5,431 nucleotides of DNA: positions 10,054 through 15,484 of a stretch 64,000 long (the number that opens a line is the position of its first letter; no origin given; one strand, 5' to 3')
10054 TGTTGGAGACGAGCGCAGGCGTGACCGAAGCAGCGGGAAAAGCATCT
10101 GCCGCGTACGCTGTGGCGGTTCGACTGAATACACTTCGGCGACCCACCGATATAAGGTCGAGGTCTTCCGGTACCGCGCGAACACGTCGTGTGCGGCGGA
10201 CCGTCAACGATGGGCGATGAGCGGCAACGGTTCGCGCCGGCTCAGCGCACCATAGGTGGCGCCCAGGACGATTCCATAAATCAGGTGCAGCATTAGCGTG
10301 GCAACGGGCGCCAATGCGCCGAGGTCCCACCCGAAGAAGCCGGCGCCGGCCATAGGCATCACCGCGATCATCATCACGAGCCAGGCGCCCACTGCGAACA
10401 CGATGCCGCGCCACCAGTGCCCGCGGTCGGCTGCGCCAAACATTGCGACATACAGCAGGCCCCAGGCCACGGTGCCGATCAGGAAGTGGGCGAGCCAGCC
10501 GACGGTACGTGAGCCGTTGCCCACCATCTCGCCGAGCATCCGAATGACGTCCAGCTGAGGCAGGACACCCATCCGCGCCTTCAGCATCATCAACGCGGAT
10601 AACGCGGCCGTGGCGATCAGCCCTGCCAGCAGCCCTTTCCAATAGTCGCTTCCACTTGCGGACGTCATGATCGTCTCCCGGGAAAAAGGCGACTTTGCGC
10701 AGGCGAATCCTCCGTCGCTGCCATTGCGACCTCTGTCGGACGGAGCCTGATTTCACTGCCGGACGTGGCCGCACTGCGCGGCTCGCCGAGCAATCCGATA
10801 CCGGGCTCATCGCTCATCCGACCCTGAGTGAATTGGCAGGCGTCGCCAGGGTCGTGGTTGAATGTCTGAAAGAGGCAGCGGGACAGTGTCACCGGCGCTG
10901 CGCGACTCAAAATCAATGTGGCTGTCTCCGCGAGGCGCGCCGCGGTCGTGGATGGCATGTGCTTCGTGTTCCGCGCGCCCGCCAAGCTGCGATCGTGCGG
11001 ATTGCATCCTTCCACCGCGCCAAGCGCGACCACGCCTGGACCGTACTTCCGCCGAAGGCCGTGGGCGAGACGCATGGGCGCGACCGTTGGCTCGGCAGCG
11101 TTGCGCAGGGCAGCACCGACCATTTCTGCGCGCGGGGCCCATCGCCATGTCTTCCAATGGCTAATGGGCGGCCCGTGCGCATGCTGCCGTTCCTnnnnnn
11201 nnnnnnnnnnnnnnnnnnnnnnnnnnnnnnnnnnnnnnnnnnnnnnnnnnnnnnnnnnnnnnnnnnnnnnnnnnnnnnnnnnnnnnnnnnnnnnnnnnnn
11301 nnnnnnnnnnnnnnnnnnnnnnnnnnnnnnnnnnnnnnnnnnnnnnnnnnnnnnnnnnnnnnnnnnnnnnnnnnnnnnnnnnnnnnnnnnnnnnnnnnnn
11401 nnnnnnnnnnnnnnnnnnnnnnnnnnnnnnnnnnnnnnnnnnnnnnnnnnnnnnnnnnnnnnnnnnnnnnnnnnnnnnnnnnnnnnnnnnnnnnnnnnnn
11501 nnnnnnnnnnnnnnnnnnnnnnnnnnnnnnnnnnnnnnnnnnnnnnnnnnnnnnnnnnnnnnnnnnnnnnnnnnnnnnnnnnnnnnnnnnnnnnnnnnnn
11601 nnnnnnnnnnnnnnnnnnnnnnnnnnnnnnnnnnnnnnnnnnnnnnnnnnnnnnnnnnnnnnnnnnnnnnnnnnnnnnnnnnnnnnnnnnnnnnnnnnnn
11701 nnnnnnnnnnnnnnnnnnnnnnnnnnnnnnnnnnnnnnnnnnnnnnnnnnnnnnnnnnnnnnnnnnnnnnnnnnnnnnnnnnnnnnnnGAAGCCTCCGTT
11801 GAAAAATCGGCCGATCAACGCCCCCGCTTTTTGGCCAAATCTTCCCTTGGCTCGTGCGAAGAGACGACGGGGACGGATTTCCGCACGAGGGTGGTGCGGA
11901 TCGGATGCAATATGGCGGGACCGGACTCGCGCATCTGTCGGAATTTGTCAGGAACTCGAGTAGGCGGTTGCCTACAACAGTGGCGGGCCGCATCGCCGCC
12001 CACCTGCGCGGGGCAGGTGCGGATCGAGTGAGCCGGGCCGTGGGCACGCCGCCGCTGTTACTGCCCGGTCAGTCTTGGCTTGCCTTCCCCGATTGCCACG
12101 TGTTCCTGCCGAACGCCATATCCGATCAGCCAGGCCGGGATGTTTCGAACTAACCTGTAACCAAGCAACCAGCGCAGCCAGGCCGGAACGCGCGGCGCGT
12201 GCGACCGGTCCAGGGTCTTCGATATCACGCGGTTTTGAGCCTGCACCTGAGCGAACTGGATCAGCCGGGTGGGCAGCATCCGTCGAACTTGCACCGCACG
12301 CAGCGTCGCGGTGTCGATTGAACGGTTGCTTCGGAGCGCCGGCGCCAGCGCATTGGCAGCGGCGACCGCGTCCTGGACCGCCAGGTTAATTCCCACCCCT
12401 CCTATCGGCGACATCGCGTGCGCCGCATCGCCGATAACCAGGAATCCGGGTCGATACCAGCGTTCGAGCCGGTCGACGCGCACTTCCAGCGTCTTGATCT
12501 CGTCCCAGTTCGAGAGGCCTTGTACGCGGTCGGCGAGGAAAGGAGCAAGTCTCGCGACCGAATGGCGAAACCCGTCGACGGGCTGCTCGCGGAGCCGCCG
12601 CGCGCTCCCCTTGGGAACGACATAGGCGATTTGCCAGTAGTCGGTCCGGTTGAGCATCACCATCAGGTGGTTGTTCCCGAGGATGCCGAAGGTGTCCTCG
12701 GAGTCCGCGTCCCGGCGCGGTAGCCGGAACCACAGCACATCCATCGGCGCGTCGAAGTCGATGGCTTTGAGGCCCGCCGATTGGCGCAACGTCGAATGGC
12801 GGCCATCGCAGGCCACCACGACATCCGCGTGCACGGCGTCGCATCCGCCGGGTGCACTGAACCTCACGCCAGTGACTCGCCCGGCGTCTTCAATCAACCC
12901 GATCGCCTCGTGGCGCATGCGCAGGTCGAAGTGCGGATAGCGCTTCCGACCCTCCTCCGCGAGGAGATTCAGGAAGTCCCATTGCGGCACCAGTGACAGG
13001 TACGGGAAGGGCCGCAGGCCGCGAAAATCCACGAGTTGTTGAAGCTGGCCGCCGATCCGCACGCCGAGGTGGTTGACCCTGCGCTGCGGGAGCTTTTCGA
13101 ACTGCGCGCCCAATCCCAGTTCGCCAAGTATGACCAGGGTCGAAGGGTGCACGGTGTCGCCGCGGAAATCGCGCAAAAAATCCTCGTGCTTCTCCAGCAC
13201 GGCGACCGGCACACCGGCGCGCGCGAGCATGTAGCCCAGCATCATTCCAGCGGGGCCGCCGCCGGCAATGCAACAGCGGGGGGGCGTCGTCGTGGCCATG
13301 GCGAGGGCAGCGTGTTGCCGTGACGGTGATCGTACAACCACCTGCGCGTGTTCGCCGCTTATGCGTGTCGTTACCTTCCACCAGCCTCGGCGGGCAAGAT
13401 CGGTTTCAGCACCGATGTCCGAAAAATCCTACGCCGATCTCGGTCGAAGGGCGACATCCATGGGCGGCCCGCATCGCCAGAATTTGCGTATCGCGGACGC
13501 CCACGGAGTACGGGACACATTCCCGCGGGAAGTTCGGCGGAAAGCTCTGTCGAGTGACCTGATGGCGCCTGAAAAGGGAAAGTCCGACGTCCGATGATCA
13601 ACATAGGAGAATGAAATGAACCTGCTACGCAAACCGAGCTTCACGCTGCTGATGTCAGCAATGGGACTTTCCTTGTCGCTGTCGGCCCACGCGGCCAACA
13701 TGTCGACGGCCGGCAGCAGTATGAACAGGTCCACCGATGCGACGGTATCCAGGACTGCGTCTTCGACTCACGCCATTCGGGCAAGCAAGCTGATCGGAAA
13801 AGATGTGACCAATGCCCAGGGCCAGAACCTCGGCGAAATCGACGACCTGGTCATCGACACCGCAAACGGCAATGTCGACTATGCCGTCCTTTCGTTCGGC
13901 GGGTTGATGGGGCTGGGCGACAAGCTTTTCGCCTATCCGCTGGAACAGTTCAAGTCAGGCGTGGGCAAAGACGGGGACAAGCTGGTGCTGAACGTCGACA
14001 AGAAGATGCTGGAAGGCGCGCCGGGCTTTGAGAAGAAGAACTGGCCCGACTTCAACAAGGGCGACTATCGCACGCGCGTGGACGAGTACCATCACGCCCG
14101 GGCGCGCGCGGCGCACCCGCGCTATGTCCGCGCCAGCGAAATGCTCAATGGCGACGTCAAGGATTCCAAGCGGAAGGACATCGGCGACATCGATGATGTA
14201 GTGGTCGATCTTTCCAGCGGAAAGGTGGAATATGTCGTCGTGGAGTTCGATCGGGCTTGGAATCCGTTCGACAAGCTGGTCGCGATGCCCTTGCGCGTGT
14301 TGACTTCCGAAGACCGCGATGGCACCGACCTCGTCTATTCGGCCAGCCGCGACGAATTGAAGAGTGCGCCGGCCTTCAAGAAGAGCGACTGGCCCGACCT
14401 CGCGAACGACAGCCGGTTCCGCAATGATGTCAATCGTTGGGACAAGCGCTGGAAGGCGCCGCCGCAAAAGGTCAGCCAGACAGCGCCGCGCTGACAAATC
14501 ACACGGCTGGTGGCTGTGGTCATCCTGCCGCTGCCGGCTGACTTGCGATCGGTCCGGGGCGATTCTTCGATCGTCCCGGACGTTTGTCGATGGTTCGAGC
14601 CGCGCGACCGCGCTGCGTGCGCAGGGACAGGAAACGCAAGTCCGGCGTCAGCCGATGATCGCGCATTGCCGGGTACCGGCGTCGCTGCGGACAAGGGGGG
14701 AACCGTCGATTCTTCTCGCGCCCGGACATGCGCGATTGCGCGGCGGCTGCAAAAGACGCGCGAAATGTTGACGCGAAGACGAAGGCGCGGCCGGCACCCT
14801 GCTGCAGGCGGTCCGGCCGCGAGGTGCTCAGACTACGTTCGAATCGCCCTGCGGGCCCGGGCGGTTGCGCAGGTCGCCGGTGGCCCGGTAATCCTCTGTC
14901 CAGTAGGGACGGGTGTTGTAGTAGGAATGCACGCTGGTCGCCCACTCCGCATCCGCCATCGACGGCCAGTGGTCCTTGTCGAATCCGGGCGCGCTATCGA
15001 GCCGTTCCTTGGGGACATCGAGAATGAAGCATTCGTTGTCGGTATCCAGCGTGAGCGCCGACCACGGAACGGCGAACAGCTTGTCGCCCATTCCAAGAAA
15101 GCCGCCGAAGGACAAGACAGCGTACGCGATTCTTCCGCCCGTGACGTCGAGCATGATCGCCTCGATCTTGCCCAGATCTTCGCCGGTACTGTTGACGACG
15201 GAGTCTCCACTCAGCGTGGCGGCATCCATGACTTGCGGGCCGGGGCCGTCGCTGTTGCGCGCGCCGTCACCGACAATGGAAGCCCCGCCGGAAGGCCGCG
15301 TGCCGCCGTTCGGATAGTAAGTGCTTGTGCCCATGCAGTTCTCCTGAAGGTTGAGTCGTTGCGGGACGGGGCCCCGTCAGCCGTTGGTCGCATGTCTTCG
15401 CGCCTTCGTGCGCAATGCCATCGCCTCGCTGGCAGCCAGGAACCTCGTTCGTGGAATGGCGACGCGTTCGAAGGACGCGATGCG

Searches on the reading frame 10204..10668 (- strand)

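Call 21: search_protein_families(library=pfam, proteins=[window:10204-10668:-], max_evalue=0.001)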
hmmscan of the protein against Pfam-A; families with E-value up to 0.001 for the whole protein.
window:10204-10668:- (154 aa): 2 families
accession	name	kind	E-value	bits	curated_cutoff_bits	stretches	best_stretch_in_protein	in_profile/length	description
PF20587.3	DUF6789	-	1.1e-25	90.9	27.1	1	8-146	3-140/144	Family of unknown function (DUF6789)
PF07274.17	DUF1440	-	0.00078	19.9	34.7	0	54-134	53-132/135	Protein of unknown function (DUF1440)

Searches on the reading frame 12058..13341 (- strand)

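Call 21: search_protein_families(library=pfam, proteins=[window:12058-13341:-], max_evalue=0.001)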
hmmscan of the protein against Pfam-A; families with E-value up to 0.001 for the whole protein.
window:12058-13341:- (427 aa): 5 families
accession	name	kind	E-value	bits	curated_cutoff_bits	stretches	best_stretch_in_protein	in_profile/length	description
PF01494.25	FAD_binding_3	-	1.8e-53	182.4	22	1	24-347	5-336/349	FAD binding domain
PF00890.30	FAD_binding_2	-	1e-07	32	20.4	0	25-54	4-33/414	FAD binding domain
PF01266.30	DAO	-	7e-05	22.9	27.9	0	23-55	2-34/353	FAD dependent oxidoreductase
PF13450.12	NAD_binding_8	-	0.00043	20.9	21.9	0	25-54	1-30/68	NAD(P)-binding Rossmann-like domain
PF03486.20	HI0933_like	-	0.00096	19.1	50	0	24-59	4-39/244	HI0933-like protein Rossmann domain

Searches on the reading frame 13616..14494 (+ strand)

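Call 21: search_protein_families(library=pfam, proteins=[window:13616-14494:+], max_evalue=0.001)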
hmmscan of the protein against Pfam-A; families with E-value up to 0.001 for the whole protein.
window:13616-14494:+ (292 aa): 1 family
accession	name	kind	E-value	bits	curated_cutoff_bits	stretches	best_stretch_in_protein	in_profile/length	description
PF05239.21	PRC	-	1.3e-20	73.6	21.2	2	54-131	4-77/78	PRC-barrel domain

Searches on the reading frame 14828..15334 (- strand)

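Call 21: search_protein_families(library=pfam, proteins=[window:14828-15334:-], max_evalue=0.001)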
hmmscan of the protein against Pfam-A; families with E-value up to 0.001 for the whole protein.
window:14828-15334:- (168 aa): 1 family
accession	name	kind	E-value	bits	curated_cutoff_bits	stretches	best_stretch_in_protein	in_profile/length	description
PF05239.21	PRC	-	3e-16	59.6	21.2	1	35-112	3-78/78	PRC-barrel domain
